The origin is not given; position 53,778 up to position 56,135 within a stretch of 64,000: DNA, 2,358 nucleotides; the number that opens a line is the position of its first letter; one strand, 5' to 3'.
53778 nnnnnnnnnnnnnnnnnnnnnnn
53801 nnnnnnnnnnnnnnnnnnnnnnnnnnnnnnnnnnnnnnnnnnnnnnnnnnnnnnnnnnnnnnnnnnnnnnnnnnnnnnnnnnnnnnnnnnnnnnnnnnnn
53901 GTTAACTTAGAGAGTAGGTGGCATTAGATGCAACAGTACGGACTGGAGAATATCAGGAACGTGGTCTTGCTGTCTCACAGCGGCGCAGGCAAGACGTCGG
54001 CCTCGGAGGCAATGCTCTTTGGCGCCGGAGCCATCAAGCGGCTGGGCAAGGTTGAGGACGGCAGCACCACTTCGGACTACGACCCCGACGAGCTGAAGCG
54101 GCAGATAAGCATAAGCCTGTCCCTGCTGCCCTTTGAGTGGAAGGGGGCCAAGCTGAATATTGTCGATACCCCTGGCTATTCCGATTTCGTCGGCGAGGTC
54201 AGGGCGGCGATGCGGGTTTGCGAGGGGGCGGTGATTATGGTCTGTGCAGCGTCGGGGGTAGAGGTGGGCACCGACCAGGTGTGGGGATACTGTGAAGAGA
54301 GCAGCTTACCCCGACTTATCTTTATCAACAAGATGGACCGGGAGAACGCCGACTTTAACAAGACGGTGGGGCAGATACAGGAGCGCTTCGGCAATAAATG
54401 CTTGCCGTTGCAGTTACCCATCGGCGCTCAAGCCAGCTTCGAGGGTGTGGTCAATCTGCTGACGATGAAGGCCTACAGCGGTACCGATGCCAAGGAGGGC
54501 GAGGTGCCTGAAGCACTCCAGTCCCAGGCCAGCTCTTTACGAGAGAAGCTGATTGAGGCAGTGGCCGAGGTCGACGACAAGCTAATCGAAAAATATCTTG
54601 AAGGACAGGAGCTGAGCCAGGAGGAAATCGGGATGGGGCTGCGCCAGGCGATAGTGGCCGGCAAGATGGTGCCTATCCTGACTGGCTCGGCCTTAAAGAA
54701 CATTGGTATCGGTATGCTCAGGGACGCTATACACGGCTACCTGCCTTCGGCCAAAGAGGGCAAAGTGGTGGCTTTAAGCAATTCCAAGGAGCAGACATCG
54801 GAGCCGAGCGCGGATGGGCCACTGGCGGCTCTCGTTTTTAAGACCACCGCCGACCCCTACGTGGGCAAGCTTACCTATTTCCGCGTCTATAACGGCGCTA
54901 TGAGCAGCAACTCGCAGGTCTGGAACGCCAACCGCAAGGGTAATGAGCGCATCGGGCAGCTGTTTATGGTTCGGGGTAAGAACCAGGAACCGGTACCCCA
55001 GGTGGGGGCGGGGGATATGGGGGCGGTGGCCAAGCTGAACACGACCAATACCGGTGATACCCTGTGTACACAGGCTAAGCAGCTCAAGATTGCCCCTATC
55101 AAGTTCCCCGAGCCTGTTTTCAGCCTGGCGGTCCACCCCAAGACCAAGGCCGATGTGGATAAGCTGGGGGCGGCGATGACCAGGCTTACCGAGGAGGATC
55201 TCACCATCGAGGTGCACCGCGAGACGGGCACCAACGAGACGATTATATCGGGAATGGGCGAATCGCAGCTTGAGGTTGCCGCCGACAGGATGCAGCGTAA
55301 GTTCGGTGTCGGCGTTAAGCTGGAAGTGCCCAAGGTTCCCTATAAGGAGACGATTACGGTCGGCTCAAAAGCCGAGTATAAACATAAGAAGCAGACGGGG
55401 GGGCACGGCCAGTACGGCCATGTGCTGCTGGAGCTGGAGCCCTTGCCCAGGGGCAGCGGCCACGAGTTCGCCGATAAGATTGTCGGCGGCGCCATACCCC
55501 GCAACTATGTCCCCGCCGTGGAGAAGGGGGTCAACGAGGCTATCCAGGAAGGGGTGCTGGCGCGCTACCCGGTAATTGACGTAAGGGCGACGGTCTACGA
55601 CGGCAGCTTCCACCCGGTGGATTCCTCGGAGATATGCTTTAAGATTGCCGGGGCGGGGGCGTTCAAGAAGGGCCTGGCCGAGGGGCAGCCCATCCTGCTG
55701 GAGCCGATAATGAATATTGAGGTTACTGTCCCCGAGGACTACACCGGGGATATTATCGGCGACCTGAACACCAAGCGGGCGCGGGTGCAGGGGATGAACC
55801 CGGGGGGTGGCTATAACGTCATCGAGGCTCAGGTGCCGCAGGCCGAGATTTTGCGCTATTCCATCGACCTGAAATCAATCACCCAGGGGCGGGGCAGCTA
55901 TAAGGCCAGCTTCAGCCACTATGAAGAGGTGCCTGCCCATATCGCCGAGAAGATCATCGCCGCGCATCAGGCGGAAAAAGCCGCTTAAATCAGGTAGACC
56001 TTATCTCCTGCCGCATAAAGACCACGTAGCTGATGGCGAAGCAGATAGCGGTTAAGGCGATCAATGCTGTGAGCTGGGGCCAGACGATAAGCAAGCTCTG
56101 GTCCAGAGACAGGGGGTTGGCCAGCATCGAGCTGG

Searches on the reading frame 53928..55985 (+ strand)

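Call 97: search_protein_families(library=pfam, proteins=[window:53928-55985:+], max_evalue=0.00001)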
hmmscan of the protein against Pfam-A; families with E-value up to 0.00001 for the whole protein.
window:53928-55985:+ (686 aa): 7 families
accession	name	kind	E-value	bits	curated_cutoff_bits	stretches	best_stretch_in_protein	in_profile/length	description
PF00009.33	GTP_EFTU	-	4.8e-44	150.7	26.5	1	7-274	1-188/188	Elongation factor Tu GTP binding domain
PF03764.24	EFG_IV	-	2.8e-43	147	24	1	468-586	1-120/121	Elongation factor G, domain IV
PF00679.30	EFG_C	-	1.3e-28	99.3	27.9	1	590-675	2-88/89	Elongation factor G C-terminus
PF14492.12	EFG_III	-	2.1e-27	95.4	27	1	393-466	1-74/75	Elongation Factor G, domain III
PF22042.2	EF-G_D2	-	7.1e-16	58.5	27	1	299-381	2-83/84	Elongation factor G domain 2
PF03144.31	GTP_EFTU_D2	-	1.9e-12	47.9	30.3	1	313-380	1-73/73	Elongation factor Tu domain 2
PF16658.11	RF3_C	-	1.9e-06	28.2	40.1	1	401-483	14-94/132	Class II release factor RF3, C-terminal domain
